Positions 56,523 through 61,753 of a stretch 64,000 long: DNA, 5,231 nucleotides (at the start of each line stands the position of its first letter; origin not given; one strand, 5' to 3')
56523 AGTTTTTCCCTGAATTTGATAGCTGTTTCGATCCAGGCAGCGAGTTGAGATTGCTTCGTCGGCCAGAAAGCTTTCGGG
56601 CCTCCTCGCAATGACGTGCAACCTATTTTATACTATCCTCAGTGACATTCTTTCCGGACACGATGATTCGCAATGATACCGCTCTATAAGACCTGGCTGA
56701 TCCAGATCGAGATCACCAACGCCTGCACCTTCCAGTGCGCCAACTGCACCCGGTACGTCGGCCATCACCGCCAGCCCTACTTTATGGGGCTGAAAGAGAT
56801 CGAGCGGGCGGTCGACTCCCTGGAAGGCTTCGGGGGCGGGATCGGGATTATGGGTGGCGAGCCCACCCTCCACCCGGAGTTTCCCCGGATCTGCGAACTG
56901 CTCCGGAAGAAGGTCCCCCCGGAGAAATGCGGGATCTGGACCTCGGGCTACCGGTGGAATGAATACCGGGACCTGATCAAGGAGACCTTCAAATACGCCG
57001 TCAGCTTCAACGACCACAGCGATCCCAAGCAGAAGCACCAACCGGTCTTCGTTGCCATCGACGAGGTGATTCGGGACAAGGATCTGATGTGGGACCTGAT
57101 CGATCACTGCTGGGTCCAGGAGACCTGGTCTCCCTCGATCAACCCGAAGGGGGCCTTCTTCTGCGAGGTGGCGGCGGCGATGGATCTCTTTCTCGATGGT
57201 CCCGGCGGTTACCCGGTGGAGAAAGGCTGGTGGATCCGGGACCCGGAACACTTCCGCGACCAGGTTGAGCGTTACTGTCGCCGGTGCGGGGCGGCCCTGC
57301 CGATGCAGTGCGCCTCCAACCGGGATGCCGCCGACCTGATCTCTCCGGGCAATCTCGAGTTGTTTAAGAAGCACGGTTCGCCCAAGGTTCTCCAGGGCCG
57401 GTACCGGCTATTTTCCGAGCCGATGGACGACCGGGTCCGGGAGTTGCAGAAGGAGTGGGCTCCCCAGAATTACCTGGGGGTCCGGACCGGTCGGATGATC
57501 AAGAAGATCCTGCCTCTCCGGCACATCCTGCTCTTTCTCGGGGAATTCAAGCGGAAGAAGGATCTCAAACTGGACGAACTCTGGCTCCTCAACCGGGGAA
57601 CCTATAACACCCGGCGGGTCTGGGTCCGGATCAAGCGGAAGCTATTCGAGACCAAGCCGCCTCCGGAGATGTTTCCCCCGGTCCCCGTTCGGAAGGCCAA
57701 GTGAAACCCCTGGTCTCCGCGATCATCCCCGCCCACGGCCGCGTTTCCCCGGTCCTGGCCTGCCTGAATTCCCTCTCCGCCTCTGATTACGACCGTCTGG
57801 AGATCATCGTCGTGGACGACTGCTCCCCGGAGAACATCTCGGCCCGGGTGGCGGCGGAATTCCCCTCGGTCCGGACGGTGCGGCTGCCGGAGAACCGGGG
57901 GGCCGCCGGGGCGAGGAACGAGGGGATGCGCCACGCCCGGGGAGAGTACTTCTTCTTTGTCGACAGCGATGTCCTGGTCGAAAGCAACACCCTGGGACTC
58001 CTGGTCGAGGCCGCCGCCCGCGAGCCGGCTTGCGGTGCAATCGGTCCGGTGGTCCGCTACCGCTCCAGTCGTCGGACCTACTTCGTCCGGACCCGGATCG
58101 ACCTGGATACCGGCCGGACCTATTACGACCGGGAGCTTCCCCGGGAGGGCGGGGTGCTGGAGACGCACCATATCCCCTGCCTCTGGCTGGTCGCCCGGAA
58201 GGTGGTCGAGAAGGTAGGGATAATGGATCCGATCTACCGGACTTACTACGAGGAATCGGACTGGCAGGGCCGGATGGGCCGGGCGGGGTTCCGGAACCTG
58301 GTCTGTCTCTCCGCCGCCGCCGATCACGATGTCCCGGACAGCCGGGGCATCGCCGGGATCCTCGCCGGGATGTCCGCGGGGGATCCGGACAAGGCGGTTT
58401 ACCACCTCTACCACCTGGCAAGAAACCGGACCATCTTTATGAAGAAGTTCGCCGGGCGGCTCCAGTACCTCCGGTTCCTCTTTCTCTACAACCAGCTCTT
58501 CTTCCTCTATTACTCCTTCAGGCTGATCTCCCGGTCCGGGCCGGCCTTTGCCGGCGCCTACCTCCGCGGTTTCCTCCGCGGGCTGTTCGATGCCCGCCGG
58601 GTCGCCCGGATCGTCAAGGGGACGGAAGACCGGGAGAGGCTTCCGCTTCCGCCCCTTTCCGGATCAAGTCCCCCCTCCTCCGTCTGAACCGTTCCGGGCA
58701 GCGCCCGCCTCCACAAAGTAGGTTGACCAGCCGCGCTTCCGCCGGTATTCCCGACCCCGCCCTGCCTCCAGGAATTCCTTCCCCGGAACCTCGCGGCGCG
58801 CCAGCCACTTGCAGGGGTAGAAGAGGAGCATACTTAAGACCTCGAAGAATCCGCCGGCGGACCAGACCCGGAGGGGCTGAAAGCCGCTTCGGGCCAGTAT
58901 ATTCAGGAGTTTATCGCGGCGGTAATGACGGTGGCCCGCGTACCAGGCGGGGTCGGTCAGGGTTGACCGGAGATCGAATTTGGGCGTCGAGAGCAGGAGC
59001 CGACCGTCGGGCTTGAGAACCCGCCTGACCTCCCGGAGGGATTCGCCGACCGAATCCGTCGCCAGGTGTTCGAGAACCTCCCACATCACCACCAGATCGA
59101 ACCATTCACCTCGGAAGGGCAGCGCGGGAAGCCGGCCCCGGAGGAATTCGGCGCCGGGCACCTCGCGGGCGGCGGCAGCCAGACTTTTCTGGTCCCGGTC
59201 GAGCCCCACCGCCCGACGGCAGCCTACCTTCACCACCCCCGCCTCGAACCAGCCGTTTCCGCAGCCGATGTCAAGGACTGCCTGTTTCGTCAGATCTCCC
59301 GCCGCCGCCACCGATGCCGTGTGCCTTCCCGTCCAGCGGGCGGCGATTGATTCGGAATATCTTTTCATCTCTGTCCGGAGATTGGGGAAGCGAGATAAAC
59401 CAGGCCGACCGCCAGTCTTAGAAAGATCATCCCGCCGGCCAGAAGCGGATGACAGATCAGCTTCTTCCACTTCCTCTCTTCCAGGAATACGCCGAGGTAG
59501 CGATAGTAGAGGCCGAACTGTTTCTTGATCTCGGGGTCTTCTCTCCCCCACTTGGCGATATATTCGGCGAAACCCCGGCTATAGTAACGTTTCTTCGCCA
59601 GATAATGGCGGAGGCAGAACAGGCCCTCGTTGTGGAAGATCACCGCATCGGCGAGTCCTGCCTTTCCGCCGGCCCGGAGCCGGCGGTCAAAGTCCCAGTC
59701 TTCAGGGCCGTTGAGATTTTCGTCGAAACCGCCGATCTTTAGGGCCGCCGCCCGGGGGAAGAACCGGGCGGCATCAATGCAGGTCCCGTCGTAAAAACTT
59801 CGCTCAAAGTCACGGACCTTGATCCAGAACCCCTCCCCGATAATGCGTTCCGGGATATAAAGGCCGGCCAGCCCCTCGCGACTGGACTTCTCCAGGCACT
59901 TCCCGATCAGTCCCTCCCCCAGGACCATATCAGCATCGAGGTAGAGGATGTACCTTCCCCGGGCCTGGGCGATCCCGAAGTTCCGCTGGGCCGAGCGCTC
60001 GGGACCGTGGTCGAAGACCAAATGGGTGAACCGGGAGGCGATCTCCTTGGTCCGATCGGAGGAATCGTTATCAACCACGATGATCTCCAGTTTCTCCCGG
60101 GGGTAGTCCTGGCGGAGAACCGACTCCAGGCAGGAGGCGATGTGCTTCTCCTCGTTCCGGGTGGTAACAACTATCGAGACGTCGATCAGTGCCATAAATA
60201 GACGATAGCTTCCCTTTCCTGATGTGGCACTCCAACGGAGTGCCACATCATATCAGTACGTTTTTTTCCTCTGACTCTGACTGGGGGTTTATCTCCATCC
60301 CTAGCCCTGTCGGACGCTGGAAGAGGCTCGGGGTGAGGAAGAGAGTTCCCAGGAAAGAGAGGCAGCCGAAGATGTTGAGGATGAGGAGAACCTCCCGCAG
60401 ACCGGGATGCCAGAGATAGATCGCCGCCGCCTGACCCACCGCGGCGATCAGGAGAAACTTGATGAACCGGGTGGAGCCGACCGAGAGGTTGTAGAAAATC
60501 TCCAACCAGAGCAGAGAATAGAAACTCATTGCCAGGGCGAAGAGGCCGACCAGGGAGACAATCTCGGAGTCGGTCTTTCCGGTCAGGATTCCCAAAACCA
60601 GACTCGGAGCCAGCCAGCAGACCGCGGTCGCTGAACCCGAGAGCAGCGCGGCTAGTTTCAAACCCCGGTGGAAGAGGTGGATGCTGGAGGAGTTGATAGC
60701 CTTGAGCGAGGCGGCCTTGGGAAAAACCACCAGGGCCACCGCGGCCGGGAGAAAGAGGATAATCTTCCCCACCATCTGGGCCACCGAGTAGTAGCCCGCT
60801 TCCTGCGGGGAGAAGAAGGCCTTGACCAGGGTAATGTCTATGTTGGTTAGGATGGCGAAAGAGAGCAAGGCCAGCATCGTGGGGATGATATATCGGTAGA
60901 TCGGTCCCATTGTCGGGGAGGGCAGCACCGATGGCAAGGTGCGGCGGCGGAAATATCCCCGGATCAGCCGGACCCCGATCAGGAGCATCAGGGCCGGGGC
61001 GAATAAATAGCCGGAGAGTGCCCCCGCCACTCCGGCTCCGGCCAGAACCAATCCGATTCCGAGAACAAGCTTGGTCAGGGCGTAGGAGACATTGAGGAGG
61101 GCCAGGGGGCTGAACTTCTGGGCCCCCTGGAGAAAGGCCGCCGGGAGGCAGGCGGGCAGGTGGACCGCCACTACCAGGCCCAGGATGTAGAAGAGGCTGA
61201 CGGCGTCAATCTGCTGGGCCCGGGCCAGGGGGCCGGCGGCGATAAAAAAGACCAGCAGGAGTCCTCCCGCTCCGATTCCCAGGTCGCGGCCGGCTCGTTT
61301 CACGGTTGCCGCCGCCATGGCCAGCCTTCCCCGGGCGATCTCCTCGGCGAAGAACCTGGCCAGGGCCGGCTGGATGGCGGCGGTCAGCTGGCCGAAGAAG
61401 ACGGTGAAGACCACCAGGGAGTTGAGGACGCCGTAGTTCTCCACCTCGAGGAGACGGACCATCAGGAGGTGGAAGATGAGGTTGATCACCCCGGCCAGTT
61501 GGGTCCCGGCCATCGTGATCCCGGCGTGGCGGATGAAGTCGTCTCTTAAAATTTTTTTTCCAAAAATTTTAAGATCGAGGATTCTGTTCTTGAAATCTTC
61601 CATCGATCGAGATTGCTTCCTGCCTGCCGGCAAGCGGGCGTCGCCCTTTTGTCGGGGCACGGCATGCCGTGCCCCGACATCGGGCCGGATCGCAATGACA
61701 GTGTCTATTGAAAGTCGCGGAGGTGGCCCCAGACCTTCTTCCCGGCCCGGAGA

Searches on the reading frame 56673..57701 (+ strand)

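Call 49: search_protein_families(library=pfam, proteins=[window:56673-57701:+], max_evalue=0.0001)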
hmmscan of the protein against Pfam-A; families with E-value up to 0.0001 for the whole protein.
window:56673-57701:+ (343 aa): 1 family
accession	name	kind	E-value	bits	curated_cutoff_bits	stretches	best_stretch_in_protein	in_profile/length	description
PF04055.27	Radical_SAM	-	1.1e-11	45.6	29.5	1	12-107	1-104/166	Radical SAM superfamily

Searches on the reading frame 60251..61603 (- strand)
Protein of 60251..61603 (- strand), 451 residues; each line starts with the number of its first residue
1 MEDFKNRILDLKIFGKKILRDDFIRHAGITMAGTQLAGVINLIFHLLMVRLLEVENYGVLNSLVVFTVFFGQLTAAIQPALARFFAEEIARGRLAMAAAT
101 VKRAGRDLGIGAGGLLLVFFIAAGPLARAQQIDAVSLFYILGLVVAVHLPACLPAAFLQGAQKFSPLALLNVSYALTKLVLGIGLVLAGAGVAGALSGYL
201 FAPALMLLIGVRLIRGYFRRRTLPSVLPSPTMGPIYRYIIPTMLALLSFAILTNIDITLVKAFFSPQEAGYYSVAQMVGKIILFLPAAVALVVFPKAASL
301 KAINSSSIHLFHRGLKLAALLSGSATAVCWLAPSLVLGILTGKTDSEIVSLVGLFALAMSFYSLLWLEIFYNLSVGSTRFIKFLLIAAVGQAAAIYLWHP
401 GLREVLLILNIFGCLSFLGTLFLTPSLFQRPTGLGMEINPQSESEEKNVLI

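Call 49: search_protein_families(library=pfam, proteins=[window:60251-61603:-], max_evalue=0.0001)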
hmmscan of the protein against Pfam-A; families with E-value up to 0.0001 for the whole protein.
window:60251-61603:- (451 aa): 2 families
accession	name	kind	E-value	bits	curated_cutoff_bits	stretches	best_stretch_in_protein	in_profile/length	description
PF01943.22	Polysacc_synt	-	2.5e-13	50.5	28.2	1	27-296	5-269/274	Polysaccharide biosynthesis protein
PF13440.11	Polysacc_synt_3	-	4.1e-11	43.1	23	1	47-341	1-285/293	Polysaccharide biosynthesis protein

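Call 90: find_related_loci(query=window:60251-61603:-, collection=metagenome_contigs, flank=3000)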
Query window:60251-61603:- (451 aa) in metagenome_contigs; peptide patterns used: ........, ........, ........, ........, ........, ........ (x = any residue, [..] = any of these).
359 stretches matched a pattern; 76 encode a relative of the query (tblastn E <= 1e-3); 76 distinct loci.
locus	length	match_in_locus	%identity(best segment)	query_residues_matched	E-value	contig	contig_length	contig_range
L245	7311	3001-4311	83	1-437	0e+0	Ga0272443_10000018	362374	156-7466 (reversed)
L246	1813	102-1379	48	1-424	2e-127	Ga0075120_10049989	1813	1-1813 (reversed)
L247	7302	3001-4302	48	1-431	2e-100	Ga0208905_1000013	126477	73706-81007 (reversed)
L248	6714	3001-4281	44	2-423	2e-97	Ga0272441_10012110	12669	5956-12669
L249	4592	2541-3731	36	16-409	5e-65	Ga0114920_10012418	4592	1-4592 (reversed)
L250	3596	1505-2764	35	5-411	3e-64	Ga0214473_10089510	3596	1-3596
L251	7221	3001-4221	38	6-410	2e-63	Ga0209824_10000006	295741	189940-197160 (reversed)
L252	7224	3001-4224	34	10-414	2e-62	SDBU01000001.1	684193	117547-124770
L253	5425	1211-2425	35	20-416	4e-58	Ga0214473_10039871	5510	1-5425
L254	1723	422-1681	34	19-430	3e-59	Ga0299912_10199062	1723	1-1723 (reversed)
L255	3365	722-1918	34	21-409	7e-57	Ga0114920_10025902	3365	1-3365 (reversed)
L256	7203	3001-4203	34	11-407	2e-56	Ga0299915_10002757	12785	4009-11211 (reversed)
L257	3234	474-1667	33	15-410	1e-55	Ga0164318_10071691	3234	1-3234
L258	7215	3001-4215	34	20-416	9e-55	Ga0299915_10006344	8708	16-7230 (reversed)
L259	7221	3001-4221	35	19-415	7e-55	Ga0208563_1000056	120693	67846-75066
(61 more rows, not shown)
